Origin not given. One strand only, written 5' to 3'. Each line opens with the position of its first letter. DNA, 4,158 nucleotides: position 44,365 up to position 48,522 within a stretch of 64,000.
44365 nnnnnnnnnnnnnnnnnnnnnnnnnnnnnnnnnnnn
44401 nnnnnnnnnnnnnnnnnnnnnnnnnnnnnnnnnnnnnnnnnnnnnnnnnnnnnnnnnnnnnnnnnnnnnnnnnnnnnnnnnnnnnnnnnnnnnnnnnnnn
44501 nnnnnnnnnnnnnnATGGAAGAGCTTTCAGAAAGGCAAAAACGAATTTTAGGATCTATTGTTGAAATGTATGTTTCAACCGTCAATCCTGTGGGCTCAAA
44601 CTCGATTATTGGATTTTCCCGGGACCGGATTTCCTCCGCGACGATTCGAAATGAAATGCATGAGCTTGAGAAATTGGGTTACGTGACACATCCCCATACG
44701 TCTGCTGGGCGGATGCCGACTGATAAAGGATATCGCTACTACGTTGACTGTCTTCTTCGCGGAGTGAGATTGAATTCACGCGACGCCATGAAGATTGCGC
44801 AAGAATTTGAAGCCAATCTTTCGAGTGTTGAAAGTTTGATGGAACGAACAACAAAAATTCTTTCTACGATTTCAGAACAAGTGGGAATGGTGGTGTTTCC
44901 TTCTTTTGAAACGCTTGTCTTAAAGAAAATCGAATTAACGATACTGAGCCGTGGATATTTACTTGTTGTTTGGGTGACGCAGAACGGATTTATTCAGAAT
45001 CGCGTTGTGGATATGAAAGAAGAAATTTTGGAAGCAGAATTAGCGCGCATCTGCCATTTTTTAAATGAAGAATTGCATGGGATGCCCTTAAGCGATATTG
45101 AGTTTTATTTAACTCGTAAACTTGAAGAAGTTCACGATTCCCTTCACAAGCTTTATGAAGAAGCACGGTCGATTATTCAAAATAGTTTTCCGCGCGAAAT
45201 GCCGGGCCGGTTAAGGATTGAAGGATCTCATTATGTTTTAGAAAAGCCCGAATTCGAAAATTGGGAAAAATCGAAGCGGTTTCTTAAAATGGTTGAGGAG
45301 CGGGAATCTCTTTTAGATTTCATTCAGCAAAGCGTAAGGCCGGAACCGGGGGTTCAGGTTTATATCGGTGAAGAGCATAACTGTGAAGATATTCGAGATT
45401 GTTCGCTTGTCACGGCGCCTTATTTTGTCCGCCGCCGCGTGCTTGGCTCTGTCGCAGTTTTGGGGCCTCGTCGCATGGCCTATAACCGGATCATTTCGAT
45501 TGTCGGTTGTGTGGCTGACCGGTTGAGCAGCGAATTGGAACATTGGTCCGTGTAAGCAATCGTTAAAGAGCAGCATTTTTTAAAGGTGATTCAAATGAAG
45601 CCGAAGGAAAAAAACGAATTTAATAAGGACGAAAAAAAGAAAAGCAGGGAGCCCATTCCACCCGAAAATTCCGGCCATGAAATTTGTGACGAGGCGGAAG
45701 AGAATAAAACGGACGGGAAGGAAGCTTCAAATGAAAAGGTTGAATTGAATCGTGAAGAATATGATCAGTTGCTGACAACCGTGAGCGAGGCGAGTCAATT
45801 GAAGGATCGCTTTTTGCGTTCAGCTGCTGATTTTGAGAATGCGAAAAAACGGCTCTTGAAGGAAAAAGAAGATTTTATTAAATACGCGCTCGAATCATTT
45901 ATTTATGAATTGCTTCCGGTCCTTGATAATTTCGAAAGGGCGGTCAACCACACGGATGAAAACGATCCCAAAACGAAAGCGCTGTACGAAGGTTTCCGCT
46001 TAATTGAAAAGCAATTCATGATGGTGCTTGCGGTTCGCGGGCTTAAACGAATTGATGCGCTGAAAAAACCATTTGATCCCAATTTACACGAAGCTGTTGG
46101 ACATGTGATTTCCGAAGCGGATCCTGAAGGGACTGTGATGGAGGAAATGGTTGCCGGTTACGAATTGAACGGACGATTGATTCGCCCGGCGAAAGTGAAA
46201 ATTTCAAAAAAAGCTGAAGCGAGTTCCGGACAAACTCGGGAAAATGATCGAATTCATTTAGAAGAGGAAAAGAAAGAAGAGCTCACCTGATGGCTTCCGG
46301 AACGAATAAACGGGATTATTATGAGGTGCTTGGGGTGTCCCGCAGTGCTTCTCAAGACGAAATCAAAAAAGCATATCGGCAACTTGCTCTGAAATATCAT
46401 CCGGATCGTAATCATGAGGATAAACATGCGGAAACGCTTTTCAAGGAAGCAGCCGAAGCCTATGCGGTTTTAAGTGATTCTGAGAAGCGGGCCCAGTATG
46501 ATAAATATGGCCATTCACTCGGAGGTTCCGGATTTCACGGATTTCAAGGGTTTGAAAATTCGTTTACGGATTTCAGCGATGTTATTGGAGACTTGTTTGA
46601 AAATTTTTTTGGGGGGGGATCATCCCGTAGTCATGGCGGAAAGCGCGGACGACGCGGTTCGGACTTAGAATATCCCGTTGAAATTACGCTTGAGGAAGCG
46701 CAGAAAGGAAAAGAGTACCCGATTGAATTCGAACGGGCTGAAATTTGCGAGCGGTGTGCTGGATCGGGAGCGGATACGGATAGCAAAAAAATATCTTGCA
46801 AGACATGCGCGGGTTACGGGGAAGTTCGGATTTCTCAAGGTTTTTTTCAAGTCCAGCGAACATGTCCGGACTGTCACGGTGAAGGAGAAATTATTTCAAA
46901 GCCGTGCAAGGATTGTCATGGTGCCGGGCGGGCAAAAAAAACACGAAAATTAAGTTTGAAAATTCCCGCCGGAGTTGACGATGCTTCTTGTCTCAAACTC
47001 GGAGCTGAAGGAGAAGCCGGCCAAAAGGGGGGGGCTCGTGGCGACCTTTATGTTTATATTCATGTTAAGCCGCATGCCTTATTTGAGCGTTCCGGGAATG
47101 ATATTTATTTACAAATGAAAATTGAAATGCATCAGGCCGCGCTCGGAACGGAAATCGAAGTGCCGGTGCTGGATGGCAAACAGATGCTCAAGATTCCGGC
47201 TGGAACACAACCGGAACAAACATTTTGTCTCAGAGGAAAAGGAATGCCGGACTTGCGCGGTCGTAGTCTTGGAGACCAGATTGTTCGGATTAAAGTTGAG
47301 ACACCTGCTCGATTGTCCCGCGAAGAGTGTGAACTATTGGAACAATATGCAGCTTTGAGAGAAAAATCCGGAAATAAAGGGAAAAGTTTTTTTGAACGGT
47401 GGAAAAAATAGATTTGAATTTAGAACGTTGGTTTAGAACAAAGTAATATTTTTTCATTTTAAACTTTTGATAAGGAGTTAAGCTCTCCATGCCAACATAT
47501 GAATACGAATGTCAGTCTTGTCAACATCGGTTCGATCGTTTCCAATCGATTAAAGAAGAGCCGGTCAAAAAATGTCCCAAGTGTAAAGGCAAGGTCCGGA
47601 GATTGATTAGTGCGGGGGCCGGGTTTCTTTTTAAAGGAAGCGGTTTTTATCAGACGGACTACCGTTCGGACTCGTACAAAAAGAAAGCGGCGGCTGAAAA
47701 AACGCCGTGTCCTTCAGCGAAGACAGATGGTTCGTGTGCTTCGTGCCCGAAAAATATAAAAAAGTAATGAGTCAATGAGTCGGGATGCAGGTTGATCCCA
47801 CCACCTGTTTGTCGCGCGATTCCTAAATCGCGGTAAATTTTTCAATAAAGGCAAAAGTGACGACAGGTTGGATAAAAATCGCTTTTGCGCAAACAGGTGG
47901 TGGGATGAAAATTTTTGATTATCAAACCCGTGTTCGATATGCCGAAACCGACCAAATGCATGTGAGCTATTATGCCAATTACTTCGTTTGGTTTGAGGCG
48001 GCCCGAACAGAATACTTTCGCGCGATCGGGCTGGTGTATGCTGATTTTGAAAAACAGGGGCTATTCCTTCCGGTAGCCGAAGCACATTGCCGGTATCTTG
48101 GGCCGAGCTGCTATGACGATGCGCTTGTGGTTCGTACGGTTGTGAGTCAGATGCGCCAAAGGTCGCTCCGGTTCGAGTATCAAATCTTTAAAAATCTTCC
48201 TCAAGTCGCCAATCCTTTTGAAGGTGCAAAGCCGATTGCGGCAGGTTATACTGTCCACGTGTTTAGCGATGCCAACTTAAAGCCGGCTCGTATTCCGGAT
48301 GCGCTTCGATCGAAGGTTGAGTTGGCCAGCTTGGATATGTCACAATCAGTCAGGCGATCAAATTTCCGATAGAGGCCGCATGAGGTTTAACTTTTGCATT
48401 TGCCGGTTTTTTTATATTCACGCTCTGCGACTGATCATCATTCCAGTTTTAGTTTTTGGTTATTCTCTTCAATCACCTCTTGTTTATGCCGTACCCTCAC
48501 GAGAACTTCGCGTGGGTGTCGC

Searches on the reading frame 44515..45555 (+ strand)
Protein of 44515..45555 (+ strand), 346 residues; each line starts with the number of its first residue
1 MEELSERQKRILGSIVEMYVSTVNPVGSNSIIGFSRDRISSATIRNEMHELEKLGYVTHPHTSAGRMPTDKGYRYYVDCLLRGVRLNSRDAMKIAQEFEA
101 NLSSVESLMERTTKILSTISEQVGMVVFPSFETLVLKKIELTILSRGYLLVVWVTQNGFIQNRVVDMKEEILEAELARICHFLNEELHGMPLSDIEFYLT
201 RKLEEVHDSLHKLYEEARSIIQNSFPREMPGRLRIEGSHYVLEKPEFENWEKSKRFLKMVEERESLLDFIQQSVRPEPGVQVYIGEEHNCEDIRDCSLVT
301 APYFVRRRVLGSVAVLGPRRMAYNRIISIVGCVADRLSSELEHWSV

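Call 7: search_protein_families(library=pfam, proteins=[window:44515-45555:+])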
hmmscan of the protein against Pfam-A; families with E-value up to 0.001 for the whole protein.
window:44515-45555:+ (346 aa): 2 families
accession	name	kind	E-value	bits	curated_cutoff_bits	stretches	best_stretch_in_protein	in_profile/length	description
PF01628.27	HrcA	-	8.8e-54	183.2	22.2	1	106-327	1-215/215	HrcA protein C terminal domain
PF03444.21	HrcA_DNA-bdg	-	1.2e-05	25.3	21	1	3-74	1-71/79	Winged helix-turn-helix transcription repressor, HrcA DNA-binding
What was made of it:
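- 44515..45555 (+): hrcA, intact, 346 aa. Pfam HrcA C-terminal domain 8.8e-54 and HrcA DNA-binding domain 1.2e-5 (call 7).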

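Call 12: find_encoding_contigs(protein=window:44515-45555:+, flank=10000, max_places=10)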
Protein window:44515-45555:+ (346 aa): 16 contigs read that carry it; 6 places shown.
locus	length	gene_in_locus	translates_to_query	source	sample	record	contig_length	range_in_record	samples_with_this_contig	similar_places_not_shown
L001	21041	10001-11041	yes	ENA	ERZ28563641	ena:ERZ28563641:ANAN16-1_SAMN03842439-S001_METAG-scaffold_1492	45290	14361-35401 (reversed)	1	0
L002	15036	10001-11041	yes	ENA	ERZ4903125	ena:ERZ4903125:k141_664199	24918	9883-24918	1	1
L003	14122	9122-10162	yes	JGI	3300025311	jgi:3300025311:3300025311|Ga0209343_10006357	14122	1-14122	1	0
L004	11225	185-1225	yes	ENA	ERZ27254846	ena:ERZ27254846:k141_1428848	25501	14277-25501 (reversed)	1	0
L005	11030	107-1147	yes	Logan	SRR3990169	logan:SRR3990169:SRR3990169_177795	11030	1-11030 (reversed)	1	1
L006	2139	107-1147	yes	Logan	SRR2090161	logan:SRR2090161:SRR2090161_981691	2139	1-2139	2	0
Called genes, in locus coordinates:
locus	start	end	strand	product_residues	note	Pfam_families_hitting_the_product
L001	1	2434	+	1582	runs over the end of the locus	PF17210:SdrD_B, PF09136:Glucodextran_B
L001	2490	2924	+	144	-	-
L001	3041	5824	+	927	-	PF00005:ABC_tran (faint), PF02463:SMC_N (weak), PF03193:RsgA_GTPase (faint), PF13191:AAA_16 (faint), PF13304:AAA_21 (faint), PF13401:AAA_22 (faint), PF17760:UvrA_inter, PF17755:UvrA_DNA-bind, +4 more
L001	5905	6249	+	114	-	-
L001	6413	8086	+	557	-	PF06068:TIP49, PF00004:AAA, PF17862:AAA_lid_3 (weak), PF01434:Peptidase_M41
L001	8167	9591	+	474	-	-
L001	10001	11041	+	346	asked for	PF03444:WHD_HrcA (faint), PF01628:HrcA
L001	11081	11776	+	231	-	PF01025:GrpE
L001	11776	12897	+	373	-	PF00226:DnaJ, PF01556:DnaJ_C, PF00684:DnaJ_CXXCXGXG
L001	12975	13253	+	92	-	PF09723:Zn_ribbon_8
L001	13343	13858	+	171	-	PF13279:4HBT_2, PF03061:4HBT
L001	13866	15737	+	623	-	PF13414:TPR_11, PF13432:TPR_16, PF14559:TPR_19, PF13432:TPR_16, PF14559:TPR_19, PF00515:TPR_1, PF07719:TPR_2, PF13181:TPR_8, +30 more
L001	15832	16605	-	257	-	PF00089:Trypsin, PF13365:Trypsin_2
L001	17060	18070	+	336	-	PF01210:NAD_Gly3P_dh_N, PF03807:F420_oxidored (weak), PF07479:NAD_Gly3P_dh_C, PF20618:GPD_NAD_C_bact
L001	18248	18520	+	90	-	PF00216:Bac_DNA_binding, PF18291:HU-HIG (weak)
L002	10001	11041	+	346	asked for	PF03444:WHD_HrcA (faint), PF01628:HrcA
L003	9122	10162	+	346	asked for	PF03444:WHD_HrcA (faint), PF01628:HrcA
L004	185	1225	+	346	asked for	PF03444:WHD_HrcA (faint), PF01628:HrcA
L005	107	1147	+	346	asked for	PF03444:WHD_HrcA (faint), PF01628:HrcA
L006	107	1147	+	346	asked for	PF03444:WHD_HrcA (faint), PF01628:HrcA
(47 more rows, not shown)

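Call 18: find_homologous_proteins(query=window:44515-45555:+, max_evalue=1e-30)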
Query window:44515-45555:+ (346 aa): 6778 proteins with E <= 1e-30 among 8000 candidates; the best 120 are listed.
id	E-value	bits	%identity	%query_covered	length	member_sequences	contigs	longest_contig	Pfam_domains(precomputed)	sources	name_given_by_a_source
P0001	1.8e-225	765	100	100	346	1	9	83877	PF01628.28,PF03444.22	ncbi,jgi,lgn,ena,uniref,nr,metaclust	ncbi:MAG: heat-inducible transcription repressor HrcA [Omnitrophica bacterium RIFCSPLOWO2_12_FULL_44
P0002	1.4e-117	411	54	99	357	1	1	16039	PF01628.28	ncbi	-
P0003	2.6e-117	410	53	99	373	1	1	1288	PF01628.28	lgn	-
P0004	3.0e-117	410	56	99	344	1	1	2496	PF01628.28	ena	-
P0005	4.9e-117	409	55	99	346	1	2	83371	PF01628.28,PF03444.22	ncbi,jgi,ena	-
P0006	6.7e-117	409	55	99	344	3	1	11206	PF01628.28,PF03444.22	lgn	-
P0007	7.5e-117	408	55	99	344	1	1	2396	PF01628.28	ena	-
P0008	1.2e-116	408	55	99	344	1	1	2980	PF08461.17,PF01628.28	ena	-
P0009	2.1e-116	407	54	99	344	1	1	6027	PF01628.28,PF03444.22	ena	-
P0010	3.1e-116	406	52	99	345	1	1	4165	PF01628.28,PF03444.22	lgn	-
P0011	4.5e-115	403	54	99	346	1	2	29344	PF01628.28,PF03444.22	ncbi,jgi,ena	-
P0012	5.7e-115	402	55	99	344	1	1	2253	PF01628.28,PF03444.22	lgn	-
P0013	1.5e-113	397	54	99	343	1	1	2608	PF01628.28,PF03444.22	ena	-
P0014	1.7e-113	397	53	99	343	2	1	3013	PF01628.28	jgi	jgi:heat-inducible transcriptional repressor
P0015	2.0e-113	397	53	99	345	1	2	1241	PF01628.28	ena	-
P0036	5.4e-104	366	50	99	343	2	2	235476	PF01628.28,PF03444.22,PF01726.23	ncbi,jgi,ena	-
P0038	8.1e-93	329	47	99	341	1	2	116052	PF01628.28,PF03444.22,PF01726.23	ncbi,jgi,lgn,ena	-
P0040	2.1e-86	308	43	100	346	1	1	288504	PF01628.28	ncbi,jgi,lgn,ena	-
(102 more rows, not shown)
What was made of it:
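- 44515..45555 (+): It is 100% identical to the HrcA of the NCBI MAG (call 18).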

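Call 21: find_encoding_contigs(protein=P0005, flank=3000, max_places=2)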
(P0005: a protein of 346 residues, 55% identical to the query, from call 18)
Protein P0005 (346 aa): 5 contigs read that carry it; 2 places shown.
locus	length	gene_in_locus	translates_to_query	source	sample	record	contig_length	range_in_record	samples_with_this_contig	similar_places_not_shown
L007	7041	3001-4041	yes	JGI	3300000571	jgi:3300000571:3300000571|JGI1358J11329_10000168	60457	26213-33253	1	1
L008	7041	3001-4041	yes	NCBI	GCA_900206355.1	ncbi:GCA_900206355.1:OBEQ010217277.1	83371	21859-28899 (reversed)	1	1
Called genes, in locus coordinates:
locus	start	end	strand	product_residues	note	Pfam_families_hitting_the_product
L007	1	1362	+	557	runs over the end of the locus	PF06068:TIP49, PF00004:AAA, PF07728:AAA_5 (weak), PF17862:AAA_lid_3 (weak), PF01434:Peptidase_M41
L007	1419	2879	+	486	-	-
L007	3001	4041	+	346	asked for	PF03444:WHD_HrcA (weak), PF01628:HrcA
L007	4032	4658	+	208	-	PF01025:GrpE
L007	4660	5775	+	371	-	PF00226:DnaJ, PF01556:DnaJ_C, PF00684:DnaJ_CXXCXGXG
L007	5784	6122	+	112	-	PF09723:Zn_ribbon_8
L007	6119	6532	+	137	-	PF13279:4HBT_2, PF03061:4HBT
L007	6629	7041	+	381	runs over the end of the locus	PF13472:Lipase_GDSL_2 (faint), PF16822:ALGX (weak)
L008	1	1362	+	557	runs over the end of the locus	PF06068:TIP49, PF00004:AAA, PF07728:AAA_5 (weak), PF17862:AAA_lid_3 (weak), PF01434:Peptidase_M41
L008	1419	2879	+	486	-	-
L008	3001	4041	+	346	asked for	PF03444:WHD_HrcA (weak), PF01628:HrcA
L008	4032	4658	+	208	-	PF01025:GrpE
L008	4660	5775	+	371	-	PF00226:DnaJ, PF01556:DnaJ_C, PF00684:DnaJ_CXXCXGXG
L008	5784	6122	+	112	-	PF09723:Zn_ribbon_8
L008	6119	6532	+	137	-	PF13279:4HBT_2, PF03061:4HBT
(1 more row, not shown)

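Call 22: find_encoding_contigs(protein=P0002, flank=3000, max_places=2)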
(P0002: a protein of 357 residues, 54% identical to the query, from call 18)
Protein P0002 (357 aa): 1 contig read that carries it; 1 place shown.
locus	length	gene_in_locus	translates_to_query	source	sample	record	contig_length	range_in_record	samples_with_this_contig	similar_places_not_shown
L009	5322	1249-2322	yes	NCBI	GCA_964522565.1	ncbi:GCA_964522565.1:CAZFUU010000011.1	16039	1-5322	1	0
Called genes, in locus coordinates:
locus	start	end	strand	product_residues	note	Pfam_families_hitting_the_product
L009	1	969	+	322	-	?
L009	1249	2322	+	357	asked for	PF01628:HrcA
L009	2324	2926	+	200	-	PF01025:GrpE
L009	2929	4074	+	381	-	-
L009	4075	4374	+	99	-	PF09723:Zn_ribbon_8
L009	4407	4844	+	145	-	PF13279:4HBT_2, PF03061:4HBT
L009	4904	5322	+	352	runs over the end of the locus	PF01210:NAD_Gly3P_dh_N, PF03807:F420_oxidored, PF07479:NAD_Gly3P_dh_C, PF20618:GPD_NAD_C_bact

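Call 23: find_encoding_contigs(protein=P0011, flank=3000, max_places=2)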
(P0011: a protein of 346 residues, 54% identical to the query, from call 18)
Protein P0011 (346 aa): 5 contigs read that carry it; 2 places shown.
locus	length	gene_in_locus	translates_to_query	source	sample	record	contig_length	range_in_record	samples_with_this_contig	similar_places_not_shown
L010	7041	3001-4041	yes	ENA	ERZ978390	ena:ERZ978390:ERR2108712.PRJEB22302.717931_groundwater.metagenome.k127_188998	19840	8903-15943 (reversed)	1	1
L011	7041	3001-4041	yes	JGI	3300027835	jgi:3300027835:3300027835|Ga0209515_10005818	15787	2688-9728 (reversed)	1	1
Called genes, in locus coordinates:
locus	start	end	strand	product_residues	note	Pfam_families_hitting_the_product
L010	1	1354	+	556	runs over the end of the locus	PF06068:TIP49, PF00004:AAA, PF17862:AAA_lid_3 (weak), PF01434:Peptidase_M41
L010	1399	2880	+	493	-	-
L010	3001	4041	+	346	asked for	PF03444:WHD_HrcA (weak), PF01628:HrcA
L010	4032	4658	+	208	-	PF01025:GrpE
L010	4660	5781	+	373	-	PF00226:DnaJ, PF01556:DnaJ_C, PF00684:DnaJ_CXXCXGXG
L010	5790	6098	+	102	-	PF09723:Zn_ribbon_8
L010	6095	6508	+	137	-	PF13279:4HBT_2, PF03061:4HBT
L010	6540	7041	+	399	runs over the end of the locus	PF13472:Lipase_GDSL_2 (faint)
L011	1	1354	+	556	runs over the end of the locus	PF06068:TIP49, PF00004:AAA, PF17862:AAA_lid_3 (weak), PF01434:Peptidase_M41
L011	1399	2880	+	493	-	-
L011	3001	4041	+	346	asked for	PF03444:WHD_HrcA (weak), PF01628:HrcA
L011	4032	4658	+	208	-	PF01025:GrpE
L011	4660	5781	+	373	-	PF00226:DnaJ, PF01556:DnaJ_C, PF00684:DnaJ_CXXCXGXG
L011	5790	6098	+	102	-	PF09723:Zn_ribbon_8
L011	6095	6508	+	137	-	PF13279:4HBT_2, PF03061:4HBT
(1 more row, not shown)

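Call 40: find_encoding_contigs(protein=P0036, flank=3000, max_places=1)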
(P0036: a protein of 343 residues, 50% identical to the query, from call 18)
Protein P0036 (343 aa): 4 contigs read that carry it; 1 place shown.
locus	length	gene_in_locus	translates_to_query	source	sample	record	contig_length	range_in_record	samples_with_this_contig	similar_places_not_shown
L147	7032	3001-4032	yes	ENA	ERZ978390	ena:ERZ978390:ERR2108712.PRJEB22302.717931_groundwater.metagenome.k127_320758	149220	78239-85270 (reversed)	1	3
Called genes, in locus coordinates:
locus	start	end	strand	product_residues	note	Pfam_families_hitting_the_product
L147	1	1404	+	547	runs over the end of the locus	PF06068:TIP49 (weak), PF00004:AAA, PF01434:Peptidase_M41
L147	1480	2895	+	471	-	-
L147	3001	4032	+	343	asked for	PF01726:LexA_DNA_bind (weak), PF03444:WHD_HrcA (faint), PF01628:HrcA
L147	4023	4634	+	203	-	PF01025:GrpE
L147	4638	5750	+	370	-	PF00226:DnaJ, PF01556:DnaJ_C, PF00684:DnaJ_CXXCXGXG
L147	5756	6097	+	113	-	PF09723:Zn_ribbon_8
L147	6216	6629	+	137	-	PF13279:4HBT_2, PF03061:4HBT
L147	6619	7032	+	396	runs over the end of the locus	PF13472:Lipase_GDSL_2 (weak), PF16822:ALGX (weak)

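Call 41: find_encoding_contigs(protein=P0038, flank=3000, max_places=1)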
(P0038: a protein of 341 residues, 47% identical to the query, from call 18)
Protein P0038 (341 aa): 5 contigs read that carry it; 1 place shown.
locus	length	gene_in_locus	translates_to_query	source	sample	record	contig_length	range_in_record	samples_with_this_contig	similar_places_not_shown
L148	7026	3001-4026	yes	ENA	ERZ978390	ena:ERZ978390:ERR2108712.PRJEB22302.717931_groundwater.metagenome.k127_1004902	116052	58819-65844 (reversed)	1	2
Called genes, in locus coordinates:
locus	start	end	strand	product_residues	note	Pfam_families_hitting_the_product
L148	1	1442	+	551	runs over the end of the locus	PF06068:TIP49 (weak), PF00004:AAA, PF07728:AAA_5 (weak), PF17862:AAA_lid_3 (weak), PF01434:Peptidase_M41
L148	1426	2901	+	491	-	-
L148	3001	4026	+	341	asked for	PF01726:LexA_DNA_bind (faint), PF03444:WHD_HrcA (faint), PF01628:HrcA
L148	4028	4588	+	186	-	PF01025:GrpE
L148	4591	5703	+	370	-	PF00226:DnaJ, PF01556:DnaJ_C, PF00684:DnaJ_CXXCXGXG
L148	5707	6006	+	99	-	PF09723:Zn_ribbon_8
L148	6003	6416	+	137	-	PF13279:4HBT_2, PF03061:4HBT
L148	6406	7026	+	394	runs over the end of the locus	PF13472:Lipase_GDSL_2 (weak), PF16822:ALGX (weak)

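Call 42: find_encoding_contigs(protein=P0040, flank=3000, max_places=1)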
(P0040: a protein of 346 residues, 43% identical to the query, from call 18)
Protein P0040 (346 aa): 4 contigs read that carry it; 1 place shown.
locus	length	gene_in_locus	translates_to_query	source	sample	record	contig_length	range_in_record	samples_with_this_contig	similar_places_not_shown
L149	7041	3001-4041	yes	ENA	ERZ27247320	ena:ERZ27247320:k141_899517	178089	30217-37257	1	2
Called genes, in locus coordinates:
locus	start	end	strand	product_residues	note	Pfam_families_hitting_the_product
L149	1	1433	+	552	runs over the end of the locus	PF06068:TIP49, PF00004:AAA, PF07728:AAA_5 (faint), PF17862:AAA_lid_3, PF01434:Peptidase_M41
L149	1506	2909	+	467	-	-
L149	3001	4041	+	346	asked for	PF01628:HrcA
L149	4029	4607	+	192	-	PF01025:GrpE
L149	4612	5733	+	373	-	PF00226:DnaJ, PF01556:DnaJ_C, PF00684:DnaJ_CXXCXGXG, PF27659:CHP02642 (faint)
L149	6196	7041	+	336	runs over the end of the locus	PF01210:NAD_Gly3P_dh_N, PF03807:F420_oxidored (faint), PF07479:NAD_Gly3P_dh_C, PF20618:GPD_NAD_C_bact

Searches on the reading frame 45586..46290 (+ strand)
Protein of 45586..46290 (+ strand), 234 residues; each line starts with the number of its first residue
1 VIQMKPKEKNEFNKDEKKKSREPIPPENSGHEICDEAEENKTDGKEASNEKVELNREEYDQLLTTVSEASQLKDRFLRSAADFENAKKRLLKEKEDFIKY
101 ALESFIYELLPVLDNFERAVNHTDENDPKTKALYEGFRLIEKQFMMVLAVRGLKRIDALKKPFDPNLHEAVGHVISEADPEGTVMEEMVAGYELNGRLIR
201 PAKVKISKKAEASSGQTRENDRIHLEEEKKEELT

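Call 7: search_protein_families(library=pfam, proteins=[window:45586-46290:+])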
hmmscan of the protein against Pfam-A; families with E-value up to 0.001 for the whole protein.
window:45586-46290:+ (234 aa): 1 family
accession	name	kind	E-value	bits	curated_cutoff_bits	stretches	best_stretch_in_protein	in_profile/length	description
PF01025.24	GrpE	-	9.1e-49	165.8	25.8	1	45-208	6-165/165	GrpE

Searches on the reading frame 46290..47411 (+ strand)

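Call 7: search_protein_families(library=pfam, proteins=[window:46290-47411:+])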
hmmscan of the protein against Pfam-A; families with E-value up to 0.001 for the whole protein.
window:46290-47411:+ (373 aa): 3 families
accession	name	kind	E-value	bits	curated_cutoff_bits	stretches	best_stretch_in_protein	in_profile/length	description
PF01556.23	DnaJ_C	-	2.4e-48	164.5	26.6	1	126-339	1-152/152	DnaJ C terminal domain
PF00226.36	DnaJ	-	9.8e-28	96.5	27.8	1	9-71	1-63/63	DnaJ domain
PF00684.25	DnaJ_CXXCXGXG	-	6.1e-16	58.9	32.7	1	153-213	1-65/65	DnaJ central domain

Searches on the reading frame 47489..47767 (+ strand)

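Call 7: search_protein_families(library=pfam, proteins=[window:47489-47767:+])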
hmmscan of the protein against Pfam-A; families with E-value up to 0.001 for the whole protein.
window:47489-47767:+ (92 aa): 2 families
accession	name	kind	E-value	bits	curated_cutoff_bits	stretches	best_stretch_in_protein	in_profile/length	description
PF09723.15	Zn_ribbon_8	-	1.3e-16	60.8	34.4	1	1-40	1-41/41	Zinc ribbon domain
PF23455.1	DUF7129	-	0.00011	22.3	30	1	5-37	11-38/45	Domain of unknown function (DUF7129)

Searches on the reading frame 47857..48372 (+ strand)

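Call 7: search_protein_families(library=pfam, proteins=[window:47857-48372:+])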
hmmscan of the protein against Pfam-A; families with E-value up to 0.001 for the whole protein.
window:47857-48372:+ (171 aa): 2 families
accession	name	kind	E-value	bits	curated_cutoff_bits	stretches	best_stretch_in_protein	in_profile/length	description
PF13279.12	4HBT_2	-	1.5e-16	61.4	25.5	1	26-153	1-121/122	Thioesterase-like superfamily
PF03061.28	4HBT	-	7.6e-11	42.6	20.6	1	38-112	5-72/79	Thioesterase superfamily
